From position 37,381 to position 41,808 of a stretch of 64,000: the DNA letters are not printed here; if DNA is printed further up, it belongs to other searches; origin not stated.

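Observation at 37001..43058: ~6-kb insertion between convergent truB and atpG, bounded by perfect 40-bp direct repeats of the terminator hairpin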

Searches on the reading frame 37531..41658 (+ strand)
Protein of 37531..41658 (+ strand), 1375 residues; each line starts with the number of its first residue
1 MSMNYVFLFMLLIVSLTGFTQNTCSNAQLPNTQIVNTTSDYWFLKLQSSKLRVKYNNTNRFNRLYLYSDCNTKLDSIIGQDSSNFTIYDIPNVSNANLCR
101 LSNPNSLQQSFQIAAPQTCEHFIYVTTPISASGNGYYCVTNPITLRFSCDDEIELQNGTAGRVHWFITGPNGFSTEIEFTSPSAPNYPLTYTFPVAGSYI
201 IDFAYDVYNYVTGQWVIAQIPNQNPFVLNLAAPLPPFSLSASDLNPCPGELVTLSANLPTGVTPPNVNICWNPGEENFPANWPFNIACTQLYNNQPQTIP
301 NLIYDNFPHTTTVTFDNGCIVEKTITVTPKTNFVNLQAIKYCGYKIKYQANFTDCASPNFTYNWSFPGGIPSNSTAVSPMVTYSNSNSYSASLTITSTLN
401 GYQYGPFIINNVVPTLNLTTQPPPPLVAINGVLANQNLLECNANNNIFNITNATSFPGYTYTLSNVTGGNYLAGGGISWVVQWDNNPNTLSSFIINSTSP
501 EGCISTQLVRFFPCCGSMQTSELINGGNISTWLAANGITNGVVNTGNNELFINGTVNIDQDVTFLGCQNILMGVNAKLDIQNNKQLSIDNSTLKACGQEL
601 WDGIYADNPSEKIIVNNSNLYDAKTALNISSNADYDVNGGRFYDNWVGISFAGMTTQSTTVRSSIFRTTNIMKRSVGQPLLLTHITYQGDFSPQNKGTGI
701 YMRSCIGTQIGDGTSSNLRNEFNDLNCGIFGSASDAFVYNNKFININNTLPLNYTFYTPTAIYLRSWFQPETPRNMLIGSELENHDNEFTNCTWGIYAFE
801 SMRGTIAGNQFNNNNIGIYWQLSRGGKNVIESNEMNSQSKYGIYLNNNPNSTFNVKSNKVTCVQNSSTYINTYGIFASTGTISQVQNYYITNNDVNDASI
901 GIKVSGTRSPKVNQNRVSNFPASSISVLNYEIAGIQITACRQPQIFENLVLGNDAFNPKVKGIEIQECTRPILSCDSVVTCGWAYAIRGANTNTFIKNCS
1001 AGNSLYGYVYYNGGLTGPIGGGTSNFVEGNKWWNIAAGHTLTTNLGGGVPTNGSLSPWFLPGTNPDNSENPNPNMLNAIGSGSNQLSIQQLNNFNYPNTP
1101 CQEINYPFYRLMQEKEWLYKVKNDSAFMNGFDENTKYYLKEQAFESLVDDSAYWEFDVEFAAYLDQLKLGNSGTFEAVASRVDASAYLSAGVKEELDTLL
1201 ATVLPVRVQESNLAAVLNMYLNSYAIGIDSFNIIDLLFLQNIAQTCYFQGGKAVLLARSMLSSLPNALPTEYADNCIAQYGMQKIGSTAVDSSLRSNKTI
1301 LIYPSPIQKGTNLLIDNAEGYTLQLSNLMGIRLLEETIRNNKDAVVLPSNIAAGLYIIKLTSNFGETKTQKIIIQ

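Call 6: search_protein_families(library=pfam, proteins=[window:37531-41658:+])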
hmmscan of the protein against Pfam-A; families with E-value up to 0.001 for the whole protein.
window:37531-41658:+ (1375 aa): 1 family
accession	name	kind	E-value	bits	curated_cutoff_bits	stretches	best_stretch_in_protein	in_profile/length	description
PF13229.12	Beta_helix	-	5.9e-07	29.7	25.9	1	780-875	55-142/158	Right handed beta helix region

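Call 8: search_protein_families(library=ncbifam, proteins=[window:37531-41658:+], max_evalue=1)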
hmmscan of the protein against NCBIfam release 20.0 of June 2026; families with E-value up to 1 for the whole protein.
window:37531-41658:+ (1375 aa): 2 families
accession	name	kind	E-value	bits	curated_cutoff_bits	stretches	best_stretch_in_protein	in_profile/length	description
TIGR03804.1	para_beta_helix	repeat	8.3e-05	22.2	19.45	3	795-836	1-40/44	parallel beta-helix repeat protein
TIGR04247.1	NosD_copper_fam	subfamily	0.00019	20.1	300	1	784-916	162-281/377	nitrous oxide reductase family maturation protein NosD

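Call 9: search_protein_families(library=pfam, proteins=[window:37531-41658:+], max_evalue=1)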
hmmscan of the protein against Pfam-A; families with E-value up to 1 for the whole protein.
window:37531-41658:+ (1375 aa): 4 families
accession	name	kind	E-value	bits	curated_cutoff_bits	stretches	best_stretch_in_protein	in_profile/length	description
PF13229.12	Beta_helix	-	5.9e-07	29.7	25.9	3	780-875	55-142/158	Right handed beta helix region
PF00801.26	PKD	-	0.0018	18.7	23.5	1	350-399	17-69/80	PKD domain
PF18911.6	PKD_4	-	0.14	12.7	27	1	342-397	16-70/85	PKD domain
PF05048.19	NosD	-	0.91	9.4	23.6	1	785-893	74-172/212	Periplasmic copper-binding protein (NosD)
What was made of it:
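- On T9SS type A sorting-domain cargo (Por_Secre_tail, PF18962 / TIGR04183): There is no hit for the window copy even at E up to 1 (calls 8, 9).
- On Integrative element (ICE, IME or prophage-type island): The insert holds only two ORFs, neither recombinase-like (calls 6, 8, 9).
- On Insertion sequence, transposon or MITE: There is no transposase (calls 6, 8, 9).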

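Call 23: find_encoding_contigs(protein=window:37531-41658:+, flank=10000, max_places=10)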
Protein window:37531-41658:+ (1375 aa): no gene with exactly this product is on record in the collection.

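Call 25: find_homologous_proteins(query=window:37531-41658:+)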
Query window:37531-41658:+ (1375 aa): 15 proteins with E <= 0.001 among 8000 candidates.
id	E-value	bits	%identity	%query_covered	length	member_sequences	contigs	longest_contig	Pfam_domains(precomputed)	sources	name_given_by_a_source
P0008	0.0e+0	3152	100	100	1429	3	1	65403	PF13229.13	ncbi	-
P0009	4.7e-29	119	31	12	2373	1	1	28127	PF13582.13,PF01421.26,PF19408.6,PF00801.27,PF18981.7,PF13688.13,PF18962.8,PF13574.13,PF18911.7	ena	-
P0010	3.9e-21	93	33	8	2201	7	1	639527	PF13582.13,PF01421.26,PF19408.6,PF00801.27,PF18981.7,PF13688.13,PF18962.8,PF13574.13,PF01835.26,PF13583.12,PF18911.7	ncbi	-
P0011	2.8e-20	90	39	7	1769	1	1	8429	PF13582.13,PF01421.26,PF19408.6,PF16820.12,PF00801.27,PF18981.7,PF13688.13,PF18962.8,PF13574.13,PF18911.7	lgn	-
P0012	4.3e-20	89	37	5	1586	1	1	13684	PF19408.6,PF16820.12,PF00801.27,PF18962.8,PF18911.7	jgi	jgi:PKD repeat protein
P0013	2.1e-14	70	51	3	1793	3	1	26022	PF13582.13,PF01421.26,PF19408.6,PF16820.12,PF00801.27,PF18981.7,PF18962.8,PF13574.13,PF18911.7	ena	-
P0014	5.9e-14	69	27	11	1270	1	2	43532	PF13582.13,PF01421.26,PF19408.6,PF00801.27,PF13688.13,PF18962.8,PF13574.13,PF13583.12,PF18911.7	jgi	-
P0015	9.3e-11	58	60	3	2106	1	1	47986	PF00431.27,PF00801.27,PF18981.7,PF00629.31,PF18962.8,PF15902.13,PF18911.7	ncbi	-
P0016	5.5e-8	49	33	8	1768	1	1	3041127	PF13582.13,PF01421.26,PF19408.6,PF16820.12,PF00801.27,PF11797.15,PF18981.7,PF18962.8,PF13574.13,PF18911.7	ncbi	-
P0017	1.2e-7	48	33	7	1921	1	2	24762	PF13582.13,PF01421.26,PF19408.6,PF16820.12,PF00801.27,PF18981.7,PF13688.13,PF18962.8,PF18911.7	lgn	-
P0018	2.2e-7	47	48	3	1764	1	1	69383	PF13582.13,PF01421.26,PF19408.6,PF16820.12,PF00801.27,PF11797.15,PF18981.7,PF18962.8,PF13574.13,PF18911.7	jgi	jgi:PKD repeat protein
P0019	7.0e-7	45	36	8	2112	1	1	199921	PF19408.6,PF16820.12,PF00801.27,PF18981.7,PF18962.8,PF08309.18,PF19081.7,PF18911.7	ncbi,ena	-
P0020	1.2e-5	41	41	6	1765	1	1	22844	PF13582.13,PF01421.26,PF19408.6,PF00801.27,PF11797.15,PF18981.7,PF18962.8,PF13574.13,PF18911.7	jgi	jgi:PKD repeat protein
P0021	1.2e-4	38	49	3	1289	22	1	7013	PF13582.13,PF01421.26,PF19408.6,PF16820.12,PF00801.27,PF18981.7,PF13688.13,PF18962.8,PF13574.13,PF13583.12,PF18911.7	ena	-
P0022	1.8e-4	37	60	3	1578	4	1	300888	PF22352.3,PF00801.27,PF13585.13,PF19081.7,PF18911.7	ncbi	ncbi:MAG: PKD domain-containing protein [Chitinophagales bacterium]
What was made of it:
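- Tried and rejected: Word-index search with the 1375-aa protein (call 25).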

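Call 79: search_protein_families(library=pfam, alignment_id=A5, max_evalue=0.01)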
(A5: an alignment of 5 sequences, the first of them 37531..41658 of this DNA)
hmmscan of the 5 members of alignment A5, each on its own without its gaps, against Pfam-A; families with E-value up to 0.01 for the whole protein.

A. member 1, window:37531-41658:+ (1375 aa): 2 families
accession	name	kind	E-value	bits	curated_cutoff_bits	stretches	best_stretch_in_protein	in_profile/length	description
PF13229.12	Beta_helix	-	5.9e-07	29.7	25.9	1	780-875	55-142/158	Right handed beta helix region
PF00801.26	PKD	-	0.0018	18.7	23.5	0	350-399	17-69/80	PKD domain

B. families by the number of members that match (of 5 scanned): 5 families
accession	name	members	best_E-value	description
PF13229.12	Beta_helix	3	1.6e-07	Right handed beta helix region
PF05048.19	NosD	3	9.1e-06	Periplasmic copper-binding protein (NosD)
PF00801.26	PKD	3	0.0018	PKD domain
PF18962.6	Por_Secre_tail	2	1.4e-05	Secretion system C-terminal sorting domain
PF18911.6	PKD_4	2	0.0015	PKD domain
